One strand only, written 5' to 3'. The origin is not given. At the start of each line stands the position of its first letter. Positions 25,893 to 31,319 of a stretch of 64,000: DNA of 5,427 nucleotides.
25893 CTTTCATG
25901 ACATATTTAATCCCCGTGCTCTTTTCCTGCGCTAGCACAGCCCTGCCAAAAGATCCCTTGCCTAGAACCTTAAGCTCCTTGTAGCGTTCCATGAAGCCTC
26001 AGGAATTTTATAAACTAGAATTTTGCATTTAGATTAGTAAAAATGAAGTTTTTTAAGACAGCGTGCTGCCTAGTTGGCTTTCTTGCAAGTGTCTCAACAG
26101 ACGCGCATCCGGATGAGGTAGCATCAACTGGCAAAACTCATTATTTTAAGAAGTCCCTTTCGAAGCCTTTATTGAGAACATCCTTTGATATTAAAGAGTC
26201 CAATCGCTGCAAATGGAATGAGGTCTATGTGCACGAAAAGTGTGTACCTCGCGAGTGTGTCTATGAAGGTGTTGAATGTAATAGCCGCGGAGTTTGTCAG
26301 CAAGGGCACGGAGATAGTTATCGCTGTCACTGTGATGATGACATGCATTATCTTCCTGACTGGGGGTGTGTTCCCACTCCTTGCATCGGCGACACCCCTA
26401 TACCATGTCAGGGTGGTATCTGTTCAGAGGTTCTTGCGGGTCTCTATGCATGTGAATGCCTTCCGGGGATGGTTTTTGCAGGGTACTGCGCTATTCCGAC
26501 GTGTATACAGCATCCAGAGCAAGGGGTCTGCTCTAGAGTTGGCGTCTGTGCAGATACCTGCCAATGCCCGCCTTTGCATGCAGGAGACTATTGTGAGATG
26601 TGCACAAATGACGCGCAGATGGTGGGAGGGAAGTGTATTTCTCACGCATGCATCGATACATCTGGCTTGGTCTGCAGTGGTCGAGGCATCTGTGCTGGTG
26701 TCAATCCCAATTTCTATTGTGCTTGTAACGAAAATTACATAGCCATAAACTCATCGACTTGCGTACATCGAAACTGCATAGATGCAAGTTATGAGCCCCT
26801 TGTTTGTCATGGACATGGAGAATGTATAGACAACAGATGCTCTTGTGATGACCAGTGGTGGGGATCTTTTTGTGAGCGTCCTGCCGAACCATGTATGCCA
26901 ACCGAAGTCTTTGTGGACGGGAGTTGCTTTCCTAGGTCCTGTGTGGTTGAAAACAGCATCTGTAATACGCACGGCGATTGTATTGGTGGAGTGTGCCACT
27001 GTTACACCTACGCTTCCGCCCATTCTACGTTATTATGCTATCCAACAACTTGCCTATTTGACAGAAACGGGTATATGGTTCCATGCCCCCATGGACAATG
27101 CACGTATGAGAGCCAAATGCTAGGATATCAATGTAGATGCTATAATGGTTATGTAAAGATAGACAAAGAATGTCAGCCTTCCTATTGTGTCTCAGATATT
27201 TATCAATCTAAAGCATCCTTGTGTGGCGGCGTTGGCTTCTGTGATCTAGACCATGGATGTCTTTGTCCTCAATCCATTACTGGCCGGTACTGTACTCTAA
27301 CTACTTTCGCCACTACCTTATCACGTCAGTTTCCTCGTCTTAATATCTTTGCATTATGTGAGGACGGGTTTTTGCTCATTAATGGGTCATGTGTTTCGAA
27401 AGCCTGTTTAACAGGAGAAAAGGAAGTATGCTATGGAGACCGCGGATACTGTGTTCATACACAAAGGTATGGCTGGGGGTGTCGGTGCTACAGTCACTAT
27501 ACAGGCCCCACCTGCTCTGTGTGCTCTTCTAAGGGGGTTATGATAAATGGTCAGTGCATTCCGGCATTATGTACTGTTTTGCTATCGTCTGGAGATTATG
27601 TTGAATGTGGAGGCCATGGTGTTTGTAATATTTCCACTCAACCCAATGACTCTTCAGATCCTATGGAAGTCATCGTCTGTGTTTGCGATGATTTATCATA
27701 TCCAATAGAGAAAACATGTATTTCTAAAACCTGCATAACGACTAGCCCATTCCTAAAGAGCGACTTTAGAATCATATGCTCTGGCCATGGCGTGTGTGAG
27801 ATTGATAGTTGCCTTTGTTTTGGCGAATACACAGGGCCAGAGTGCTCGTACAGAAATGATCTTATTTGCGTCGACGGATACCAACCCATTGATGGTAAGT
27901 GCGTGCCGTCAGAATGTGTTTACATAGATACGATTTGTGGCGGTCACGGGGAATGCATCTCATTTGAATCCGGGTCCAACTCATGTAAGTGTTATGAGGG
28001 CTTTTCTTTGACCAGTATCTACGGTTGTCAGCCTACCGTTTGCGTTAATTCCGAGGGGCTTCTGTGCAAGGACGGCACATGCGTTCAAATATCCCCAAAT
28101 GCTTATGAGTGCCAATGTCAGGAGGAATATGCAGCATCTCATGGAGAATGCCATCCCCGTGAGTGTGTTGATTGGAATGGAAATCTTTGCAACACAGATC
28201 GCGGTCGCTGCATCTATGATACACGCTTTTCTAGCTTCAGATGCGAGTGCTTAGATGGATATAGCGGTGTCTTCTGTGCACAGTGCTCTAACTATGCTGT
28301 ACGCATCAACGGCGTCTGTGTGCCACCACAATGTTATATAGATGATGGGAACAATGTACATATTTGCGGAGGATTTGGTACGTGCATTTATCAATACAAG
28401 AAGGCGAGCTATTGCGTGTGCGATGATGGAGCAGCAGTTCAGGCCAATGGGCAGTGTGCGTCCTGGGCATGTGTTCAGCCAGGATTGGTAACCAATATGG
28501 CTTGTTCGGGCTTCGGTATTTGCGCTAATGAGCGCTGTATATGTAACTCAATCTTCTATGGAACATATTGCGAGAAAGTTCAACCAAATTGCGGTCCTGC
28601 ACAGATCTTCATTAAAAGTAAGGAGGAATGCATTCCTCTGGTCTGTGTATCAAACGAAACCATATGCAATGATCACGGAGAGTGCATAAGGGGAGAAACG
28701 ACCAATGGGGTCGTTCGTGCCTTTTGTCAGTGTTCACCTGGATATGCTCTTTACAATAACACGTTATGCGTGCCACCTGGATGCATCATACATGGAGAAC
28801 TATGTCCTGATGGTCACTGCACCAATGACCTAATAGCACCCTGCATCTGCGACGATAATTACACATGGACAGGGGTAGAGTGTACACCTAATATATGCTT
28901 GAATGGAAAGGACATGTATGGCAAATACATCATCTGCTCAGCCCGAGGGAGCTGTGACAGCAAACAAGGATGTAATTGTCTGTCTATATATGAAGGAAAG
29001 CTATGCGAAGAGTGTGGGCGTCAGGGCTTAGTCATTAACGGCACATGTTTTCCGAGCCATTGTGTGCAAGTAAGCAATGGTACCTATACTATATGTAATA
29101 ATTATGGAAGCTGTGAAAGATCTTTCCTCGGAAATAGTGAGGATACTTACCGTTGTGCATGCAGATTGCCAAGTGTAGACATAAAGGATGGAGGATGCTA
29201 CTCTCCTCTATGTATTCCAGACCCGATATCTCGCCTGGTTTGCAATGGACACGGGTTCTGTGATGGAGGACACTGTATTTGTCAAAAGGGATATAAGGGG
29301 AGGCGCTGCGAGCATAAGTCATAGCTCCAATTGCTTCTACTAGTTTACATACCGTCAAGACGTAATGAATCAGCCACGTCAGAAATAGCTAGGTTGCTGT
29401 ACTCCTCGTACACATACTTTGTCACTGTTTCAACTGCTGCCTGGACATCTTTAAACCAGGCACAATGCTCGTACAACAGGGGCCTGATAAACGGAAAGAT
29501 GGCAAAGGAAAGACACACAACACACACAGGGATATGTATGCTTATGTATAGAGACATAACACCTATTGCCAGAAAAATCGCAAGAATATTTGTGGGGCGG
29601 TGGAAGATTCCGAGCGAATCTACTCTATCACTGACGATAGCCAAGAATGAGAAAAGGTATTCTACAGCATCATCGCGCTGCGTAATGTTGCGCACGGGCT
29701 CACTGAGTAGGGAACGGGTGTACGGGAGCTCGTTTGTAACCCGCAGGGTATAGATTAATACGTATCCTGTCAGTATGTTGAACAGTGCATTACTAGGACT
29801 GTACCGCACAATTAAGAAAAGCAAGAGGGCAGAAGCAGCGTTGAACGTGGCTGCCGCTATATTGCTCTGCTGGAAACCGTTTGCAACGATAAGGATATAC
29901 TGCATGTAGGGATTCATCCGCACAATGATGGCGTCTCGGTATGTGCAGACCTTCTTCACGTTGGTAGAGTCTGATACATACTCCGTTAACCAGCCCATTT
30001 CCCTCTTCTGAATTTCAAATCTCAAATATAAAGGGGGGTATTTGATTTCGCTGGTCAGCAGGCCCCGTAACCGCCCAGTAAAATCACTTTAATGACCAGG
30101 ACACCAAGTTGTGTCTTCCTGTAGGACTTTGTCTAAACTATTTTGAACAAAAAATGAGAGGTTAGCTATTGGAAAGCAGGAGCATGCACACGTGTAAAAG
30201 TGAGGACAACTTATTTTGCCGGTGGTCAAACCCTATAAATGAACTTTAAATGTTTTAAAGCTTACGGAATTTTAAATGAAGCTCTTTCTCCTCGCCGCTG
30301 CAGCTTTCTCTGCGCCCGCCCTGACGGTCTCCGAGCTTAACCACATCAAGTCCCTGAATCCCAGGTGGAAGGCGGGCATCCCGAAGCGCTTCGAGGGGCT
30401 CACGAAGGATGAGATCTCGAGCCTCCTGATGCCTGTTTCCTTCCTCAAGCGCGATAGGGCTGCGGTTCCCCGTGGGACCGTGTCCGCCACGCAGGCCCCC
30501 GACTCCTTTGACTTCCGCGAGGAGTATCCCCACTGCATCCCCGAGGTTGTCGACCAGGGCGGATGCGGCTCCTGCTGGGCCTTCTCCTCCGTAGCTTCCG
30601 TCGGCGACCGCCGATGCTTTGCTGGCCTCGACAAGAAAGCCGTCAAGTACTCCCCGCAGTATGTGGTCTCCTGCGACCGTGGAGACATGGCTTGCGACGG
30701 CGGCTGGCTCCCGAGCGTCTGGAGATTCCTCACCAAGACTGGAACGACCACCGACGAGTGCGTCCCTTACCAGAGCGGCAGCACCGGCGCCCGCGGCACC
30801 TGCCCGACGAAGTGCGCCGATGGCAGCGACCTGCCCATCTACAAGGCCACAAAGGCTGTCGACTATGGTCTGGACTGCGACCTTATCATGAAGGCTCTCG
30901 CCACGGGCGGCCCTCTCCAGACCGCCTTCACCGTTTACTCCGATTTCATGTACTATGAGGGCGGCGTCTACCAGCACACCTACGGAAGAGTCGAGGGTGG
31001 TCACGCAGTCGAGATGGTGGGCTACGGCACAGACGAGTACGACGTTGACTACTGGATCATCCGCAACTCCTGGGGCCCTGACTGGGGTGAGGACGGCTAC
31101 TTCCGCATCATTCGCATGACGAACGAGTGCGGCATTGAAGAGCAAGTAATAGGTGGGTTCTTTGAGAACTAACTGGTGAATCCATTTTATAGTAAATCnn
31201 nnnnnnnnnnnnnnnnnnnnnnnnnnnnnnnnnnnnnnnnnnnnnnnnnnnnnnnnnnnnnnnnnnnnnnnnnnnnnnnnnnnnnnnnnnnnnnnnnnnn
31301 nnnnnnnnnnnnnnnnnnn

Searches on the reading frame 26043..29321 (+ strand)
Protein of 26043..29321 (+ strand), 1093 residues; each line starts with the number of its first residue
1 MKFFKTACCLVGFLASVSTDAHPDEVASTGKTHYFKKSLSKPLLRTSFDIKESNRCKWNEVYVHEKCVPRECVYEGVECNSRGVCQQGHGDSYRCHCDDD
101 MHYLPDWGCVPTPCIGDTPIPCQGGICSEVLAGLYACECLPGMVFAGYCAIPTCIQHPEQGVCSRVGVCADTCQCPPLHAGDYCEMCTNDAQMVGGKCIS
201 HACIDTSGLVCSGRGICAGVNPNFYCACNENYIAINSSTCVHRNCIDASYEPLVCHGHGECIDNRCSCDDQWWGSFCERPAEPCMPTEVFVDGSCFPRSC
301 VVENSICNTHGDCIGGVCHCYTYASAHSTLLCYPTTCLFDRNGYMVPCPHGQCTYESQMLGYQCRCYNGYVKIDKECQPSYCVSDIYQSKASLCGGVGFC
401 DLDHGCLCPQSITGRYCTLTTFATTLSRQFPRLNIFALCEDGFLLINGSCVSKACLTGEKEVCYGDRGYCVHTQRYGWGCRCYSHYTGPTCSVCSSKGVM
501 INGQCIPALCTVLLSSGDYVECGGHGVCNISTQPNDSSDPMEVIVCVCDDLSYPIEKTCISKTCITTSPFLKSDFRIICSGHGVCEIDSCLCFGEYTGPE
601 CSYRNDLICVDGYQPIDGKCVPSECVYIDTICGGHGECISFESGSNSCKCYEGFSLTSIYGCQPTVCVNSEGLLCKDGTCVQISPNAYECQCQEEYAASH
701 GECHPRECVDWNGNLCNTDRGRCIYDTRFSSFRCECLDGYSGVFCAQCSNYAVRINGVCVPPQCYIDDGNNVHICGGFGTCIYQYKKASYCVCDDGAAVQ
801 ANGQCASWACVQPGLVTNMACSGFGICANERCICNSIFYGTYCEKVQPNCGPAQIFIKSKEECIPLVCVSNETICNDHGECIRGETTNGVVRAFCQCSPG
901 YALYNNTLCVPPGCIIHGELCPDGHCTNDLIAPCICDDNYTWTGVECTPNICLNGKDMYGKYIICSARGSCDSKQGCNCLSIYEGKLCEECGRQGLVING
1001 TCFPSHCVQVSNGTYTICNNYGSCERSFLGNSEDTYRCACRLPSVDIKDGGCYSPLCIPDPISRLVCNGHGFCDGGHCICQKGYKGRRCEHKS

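Call 67: search_protein_families(library=pfam, proteins=[window:26043-29321:+], max_evalue=0.001)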
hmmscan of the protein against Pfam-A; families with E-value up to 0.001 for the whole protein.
window:26043-29321:+ (1093 aa): 3 families
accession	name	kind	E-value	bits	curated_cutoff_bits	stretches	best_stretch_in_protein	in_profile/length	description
PF07974.19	EGF_2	-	3e-27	95.1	22.1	2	253-277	6-32/32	EGF-like domain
PF23106.1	EGF_Teneurin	-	2.1e-12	47.3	24.3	2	579-602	5-28/30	Teneurin-like EGF domain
PF25024.1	EGF_TEN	-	3.7e-12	46.8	65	0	211-444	3-215/234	Teneurin EGF domain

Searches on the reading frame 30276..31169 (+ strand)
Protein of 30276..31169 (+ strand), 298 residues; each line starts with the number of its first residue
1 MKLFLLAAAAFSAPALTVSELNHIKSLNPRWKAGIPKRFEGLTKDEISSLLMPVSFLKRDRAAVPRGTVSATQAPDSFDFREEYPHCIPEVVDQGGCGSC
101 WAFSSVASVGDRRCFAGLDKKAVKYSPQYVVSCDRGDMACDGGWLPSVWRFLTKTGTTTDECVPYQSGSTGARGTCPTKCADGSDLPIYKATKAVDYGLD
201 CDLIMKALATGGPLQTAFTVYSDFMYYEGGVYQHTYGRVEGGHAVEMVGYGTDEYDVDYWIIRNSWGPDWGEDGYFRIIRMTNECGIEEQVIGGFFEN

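Call 3: search_protein_families(library=pfam, proteins=[window:30276-31169:+], max_evalue=10)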
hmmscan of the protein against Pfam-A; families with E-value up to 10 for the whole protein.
window:30276-31169:+ (298 aa): 2 families
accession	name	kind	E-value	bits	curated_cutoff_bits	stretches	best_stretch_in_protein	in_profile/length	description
PF00112.29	Peptidase_C1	-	4.9e-61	207.1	20.7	1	75-292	2-217/220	Papain family cysteine protease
PF03051.21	Peptidase_C1_2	-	3.3e-05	23.3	22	1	236-277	354-396/438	Peptidase C1-like family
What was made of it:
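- Checked: The upstream gene at 30276-31172 is a Peptidase_C1 (cathepsin B-type) gene (Pfam E 4.9e-61, call 3).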
